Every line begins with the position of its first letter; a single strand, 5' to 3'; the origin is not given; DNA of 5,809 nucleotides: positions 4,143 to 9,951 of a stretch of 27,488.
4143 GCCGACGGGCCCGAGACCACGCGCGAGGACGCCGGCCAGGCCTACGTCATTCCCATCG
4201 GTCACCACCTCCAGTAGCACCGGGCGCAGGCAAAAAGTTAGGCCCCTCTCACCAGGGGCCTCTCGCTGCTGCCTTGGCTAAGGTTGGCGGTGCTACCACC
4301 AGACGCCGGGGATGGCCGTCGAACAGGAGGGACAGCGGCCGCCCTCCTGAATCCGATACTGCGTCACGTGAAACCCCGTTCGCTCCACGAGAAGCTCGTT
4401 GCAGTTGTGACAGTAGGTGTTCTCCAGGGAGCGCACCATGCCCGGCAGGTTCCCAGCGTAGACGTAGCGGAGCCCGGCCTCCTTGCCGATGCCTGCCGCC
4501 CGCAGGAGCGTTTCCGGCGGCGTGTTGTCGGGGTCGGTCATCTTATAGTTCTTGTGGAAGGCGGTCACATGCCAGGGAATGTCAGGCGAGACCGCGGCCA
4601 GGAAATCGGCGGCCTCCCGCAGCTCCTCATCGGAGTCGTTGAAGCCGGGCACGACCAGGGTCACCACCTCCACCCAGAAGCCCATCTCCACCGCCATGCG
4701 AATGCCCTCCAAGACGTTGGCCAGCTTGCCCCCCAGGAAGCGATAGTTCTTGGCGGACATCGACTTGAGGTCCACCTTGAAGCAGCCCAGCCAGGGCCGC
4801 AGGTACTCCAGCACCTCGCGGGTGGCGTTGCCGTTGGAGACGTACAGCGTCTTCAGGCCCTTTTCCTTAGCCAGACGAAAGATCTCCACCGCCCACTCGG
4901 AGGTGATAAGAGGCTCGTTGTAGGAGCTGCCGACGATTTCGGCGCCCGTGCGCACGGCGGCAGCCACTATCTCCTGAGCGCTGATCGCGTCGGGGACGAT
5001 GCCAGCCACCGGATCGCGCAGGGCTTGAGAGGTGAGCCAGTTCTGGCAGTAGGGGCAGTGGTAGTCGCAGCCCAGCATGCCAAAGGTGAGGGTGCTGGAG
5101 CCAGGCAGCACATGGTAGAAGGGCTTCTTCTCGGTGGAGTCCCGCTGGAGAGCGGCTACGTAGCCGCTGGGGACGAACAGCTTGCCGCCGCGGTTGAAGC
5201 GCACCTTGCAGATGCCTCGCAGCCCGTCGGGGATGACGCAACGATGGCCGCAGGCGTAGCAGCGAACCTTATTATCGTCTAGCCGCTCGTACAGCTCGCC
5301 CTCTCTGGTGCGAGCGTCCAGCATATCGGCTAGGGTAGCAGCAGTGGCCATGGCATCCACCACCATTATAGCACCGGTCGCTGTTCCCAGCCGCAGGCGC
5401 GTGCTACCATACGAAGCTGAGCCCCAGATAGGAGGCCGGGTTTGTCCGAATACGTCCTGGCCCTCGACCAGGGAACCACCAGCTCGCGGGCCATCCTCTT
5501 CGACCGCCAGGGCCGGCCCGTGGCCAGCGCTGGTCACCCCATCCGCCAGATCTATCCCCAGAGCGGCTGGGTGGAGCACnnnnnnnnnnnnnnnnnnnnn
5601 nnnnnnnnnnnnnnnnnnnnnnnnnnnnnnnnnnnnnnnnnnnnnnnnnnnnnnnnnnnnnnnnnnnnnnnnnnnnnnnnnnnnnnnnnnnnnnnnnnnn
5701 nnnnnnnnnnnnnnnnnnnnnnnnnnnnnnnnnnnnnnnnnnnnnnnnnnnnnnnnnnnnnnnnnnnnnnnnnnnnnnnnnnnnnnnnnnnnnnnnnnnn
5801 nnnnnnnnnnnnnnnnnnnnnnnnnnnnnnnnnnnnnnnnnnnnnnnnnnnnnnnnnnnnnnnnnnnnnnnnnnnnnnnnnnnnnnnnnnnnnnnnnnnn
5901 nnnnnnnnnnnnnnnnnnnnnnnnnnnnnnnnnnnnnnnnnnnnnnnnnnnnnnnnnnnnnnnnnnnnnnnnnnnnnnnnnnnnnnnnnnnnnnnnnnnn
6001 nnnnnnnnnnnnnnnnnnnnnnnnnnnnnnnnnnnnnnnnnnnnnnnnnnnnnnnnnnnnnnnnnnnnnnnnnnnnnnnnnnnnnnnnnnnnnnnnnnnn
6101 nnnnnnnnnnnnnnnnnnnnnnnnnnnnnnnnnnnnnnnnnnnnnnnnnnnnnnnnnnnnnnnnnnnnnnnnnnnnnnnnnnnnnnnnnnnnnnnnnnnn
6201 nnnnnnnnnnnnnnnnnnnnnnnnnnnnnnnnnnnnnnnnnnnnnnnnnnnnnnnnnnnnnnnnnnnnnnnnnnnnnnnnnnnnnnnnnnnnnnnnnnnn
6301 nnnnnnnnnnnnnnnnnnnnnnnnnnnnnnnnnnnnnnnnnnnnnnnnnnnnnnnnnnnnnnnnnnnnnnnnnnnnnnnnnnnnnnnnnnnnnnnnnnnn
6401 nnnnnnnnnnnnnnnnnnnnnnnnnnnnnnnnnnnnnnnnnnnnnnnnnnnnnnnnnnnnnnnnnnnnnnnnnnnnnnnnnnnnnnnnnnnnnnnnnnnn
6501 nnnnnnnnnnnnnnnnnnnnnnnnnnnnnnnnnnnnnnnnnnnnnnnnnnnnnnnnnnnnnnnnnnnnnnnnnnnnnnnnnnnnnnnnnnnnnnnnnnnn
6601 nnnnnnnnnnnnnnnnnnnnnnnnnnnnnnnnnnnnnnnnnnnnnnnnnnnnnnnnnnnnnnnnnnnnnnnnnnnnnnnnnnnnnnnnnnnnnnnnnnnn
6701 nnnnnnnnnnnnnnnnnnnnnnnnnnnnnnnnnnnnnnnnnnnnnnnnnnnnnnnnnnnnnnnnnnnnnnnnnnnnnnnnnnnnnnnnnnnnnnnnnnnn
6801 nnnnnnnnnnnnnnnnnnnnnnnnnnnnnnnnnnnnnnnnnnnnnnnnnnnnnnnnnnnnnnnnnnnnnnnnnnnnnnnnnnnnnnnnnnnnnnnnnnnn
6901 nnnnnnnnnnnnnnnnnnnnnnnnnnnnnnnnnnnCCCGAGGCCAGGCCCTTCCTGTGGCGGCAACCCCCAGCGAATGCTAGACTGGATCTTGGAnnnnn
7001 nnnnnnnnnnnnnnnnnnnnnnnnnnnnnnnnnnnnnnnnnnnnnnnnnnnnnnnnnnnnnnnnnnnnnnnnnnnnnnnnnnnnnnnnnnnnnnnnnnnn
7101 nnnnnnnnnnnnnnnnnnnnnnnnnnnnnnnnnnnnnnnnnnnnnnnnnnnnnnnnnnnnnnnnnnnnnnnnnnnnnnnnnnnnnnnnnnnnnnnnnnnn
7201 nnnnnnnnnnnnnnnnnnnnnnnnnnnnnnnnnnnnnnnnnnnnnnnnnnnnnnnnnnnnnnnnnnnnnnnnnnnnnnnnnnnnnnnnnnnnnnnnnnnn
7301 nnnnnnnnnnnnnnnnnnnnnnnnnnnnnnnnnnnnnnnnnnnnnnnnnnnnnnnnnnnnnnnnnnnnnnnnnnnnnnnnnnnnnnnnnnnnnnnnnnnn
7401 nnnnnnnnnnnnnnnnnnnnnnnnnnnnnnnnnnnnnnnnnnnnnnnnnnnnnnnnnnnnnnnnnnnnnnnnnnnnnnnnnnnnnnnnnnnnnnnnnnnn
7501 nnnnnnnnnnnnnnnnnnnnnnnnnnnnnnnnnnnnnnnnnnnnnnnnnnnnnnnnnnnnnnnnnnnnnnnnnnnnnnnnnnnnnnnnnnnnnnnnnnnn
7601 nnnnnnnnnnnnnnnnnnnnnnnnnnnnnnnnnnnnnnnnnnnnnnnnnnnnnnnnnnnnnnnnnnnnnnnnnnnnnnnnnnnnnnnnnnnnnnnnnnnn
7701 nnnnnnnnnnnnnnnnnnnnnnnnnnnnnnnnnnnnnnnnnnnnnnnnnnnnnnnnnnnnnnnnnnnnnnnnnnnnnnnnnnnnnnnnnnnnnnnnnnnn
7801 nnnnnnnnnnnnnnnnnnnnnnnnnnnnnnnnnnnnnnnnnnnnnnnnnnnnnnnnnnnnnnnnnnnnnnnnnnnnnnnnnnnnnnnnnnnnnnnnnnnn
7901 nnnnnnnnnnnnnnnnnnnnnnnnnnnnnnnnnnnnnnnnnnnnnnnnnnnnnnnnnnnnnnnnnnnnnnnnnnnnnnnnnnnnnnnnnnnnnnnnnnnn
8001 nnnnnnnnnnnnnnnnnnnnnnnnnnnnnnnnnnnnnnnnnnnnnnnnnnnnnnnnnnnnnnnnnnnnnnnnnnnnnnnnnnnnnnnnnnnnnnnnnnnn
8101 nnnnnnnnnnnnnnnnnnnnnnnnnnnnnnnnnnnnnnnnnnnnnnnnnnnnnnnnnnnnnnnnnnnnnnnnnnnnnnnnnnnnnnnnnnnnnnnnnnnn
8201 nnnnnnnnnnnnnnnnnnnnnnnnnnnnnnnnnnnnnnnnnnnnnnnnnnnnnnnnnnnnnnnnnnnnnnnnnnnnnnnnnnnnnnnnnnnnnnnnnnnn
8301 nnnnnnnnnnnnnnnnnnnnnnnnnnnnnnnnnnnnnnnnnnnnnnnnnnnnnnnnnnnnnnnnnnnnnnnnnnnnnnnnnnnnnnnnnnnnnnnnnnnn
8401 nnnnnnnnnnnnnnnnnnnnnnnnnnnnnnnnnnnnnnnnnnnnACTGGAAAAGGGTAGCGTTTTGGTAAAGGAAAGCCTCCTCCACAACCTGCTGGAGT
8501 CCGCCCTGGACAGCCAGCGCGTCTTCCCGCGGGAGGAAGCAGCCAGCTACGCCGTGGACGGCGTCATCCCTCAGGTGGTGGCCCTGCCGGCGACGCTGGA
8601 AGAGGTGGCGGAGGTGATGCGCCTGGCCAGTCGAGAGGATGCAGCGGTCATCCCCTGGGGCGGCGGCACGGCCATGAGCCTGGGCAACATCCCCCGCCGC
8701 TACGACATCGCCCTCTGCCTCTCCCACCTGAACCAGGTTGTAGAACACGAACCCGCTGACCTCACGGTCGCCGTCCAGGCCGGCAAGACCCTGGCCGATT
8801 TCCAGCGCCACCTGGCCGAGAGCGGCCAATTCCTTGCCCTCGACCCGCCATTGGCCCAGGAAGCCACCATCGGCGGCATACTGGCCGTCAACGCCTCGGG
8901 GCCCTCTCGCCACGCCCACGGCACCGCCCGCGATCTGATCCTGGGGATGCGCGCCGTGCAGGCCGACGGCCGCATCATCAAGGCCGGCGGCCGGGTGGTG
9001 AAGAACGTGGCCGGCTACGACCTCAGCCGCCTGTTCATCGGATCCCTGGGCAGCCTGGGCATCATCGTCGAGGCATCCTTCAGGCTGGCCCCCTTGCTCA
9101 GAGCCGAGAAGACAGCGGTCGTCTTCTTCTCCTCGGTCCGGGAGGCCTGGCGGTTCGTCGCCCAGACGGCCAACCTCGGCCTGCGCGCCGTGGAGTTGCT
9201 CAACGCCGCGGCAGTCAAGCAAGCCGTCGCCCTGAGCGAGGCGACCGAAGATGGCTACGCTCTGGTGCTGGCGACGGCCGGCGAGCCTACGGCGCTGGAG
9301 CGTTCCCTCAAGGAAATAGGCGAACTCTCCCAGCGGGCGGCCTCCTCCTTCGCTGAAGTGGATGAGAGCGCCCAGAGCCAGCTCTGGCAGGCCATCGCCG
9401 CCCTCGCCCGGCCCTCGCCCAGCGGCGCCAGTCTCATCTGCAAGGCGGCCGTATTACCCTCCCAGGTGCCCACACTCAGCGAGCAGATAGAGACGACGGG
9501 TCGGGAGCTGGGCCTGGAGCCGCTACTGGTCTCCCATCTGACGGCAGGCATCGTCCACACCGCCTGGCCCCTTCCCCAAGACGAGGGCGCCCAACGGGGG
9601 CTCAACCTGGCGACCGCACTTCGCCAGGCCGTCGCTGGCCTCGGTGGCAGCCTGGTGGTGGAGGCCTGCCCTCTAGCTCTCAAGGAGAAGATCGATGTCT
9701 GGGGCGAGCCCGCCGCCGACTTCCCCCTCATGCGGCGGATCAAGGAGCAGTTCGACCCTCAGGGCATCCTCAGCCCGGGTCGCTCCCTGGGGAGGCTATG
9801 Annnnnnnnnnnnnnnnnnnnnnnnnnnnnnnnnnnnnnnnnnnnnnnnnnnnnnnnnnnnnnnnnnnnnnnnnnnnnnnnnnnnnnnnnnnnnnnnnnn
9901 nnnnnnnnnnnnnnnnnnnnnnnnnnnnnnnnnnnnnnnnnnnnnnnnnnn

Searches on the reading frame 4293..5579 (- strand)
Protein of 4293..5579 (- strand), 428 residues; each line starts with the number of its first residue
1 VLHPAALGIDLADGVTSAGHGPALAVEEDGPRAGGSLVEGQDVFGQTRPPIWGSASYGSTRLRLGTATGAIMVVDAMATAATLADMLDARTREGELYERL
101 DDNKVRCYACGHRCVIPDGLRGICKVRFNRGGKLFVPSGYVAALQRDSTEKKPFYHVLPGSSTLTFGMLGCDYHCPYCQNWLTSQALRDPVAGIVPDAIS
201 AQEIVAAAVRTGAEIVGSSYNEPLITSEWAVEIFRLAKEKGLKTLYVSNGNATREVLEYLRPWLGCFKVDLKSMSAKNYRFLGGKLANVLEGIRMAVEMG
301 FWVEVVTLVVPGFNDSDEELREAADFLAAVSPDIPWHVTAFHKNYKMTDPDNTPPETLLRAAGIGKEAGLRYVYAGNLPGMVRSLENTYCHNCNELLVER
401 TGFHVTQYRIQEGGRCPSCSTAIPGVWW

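Call 66: search_protein_families(library=pfam, proteins=[window:4293-5579:-], max_evalue=0.0001)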
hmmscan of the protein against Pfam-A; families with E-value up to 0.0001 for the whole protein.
window:4293-5579:- (428 aa): 1 family
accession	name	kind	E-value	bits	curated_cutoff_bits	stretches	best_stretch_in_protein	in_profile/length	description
PF04055.27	Radical_SAM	-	6.5e-18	65.9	29.5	1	170-324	6-163/166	Radical SAM superfamily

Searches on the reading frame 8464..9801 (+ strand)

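Call 66: search_protein_families(library=pfam, proteins=[window:8464-9801:+], max_evalue=0.0001)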
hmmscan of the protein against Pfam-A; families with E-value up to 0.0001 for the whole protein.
window:8464-9801:+ (445 aa): 2 families
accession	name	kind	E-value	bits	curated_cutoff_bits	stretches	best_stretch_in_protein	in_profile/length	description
PF01565.28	FAD_binding_4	-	8.4e-34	116.7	26.4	1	36-174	1-138/139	FAD binding domain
PF02913.24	FAD-oxidase_C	-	3e-19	70.1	21.2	1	213-439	3-246/248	FAD linked oxidases, C-terminal domain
